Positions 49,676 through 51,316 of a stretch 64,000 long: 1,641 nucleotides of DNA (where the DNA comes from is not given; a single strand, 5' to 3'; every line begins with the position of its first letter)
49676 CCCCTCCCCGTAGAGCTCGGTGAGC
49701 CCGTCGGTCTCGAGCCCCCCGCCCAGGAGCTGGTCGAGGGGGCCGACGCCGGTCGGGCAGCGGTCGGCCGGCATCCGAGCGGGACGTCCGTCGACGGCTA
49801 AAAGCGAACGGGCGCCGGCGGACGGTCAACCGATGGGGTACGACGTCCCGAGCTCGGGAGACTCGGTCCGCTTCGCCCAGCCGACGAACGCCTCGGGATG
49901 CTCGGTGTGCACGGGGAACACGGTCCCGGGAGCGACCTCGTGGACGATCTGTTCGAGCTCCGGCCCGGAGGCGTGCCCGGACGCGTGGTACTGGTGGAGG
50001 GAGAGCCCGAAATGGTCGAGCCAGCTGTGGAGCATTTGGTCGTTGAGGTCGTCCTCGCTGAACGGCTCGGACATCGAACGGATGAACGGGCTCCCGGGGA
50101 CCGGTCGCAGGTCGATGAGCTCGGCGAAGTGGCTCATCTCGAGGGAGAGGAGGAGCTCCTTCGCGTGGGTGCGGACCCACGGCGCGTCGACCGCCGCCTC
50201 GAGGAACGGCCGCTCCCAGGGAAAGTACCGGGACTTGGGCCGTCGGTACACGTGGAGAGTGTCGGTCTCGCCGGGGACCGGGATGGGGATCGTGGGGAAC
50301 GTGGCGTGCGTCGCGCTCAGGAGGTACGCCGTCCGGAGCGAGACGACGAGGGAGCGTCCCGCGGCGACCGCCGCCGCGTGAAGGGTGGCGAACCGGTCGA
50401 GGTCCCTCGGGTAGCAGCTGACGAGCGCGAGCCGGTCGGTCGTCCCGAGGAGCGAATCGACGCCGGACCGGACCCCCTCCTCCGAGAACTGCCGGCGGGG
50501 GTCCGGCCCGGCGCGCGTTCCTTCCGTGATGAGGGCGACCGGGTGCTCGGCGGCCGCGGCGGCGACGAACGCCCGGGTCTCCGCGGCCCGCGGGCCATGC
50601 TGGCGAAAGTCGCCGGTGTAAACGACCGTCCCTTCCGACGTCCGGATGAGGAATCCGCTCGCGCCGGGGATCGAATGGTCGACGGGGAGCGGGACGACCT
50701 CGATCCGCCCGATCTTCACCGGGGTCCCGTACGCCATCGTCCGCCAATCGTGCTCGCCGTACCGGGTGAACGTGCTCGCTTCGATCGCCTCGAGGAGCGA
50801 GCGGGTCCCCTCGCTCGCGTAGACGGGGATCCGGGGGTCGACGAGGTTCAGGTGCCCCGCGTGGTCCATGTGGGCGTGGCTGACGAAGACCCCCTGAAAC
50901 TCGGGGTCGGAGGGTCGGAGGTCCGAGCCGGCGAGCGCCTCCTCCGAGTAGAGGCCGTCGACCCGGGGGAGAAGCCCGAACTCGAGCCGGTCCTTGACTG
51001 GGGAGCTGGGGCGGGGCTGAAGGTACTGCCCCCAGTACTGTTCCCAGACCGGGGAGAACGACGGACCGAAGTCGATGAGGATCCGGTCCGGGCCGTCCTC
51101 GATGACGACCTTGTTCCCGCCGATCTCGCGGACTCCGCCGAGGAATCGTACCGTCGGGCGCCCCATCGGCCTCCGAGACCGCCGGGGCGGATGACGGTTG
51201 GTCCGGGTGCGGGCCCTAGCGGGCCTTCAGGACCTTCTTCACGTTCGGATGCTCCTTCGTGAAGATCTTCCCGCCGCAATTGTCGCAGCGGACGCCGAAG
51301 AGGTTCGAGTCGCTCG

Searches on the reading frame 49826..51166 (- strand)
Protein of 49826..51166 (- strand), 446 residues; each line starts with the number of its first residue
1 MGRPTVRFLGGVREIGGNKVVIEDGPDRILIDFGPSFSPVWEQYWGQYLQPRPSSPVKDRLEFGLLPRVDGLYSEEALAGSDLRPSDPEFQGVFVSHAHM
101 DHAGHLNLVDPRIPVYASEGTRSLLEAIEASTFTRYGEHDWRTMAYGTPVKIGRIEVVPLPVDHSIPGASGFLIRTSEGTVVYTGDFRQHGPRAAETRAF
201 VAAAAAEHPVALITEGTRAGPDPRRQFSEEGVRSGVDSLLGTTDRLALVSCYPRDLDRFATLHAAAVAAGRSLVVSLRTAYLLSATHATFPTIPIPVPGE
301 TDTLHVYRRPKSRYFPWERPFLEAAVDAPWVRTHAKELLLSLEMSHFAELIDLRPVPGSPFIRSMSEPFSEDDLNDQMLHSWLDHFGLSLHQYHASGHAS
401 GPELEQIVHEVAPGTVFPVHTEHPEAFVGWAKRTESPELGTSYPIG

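Call 3: search_protein_families(library=pfam, proteins=[window:49826-51166:-], max_evalue=0.1)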
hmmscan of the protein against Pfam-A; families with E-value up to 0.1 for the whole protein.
window:49826-51166:- (446 aa): 4 families
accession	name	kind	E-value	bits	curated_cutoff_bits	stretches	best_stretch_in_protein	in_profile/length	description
PF12706.13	Lactamase_B_2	-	1.8e-13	51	27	1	88-193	29-149/200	Beta-lactamase superfamily domain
PF07521.17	RMMBL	-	1.1e-05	25.8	21.6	1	390-425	8-44/63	Zn-dependent metallo-hydrolase RNA specificity domain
PF00753.33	Lactamase_B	-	5.7e-05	23.6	22.7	1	87-196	41-159/196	Metallo-beta-lactamase superfamily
PF03259.23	Robl_LC7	-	0.022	15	23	0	250-278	30-60/91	Roadblock/LC7 domain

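Call 84: search_protein_families(library=padloc, proteins=[window:49829-51166:-], max_evalue=0.00001)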
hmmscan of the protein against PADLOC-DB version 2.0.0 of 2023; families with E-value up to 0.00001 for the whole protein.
window:49829-51166:- (446 aa): 0 families
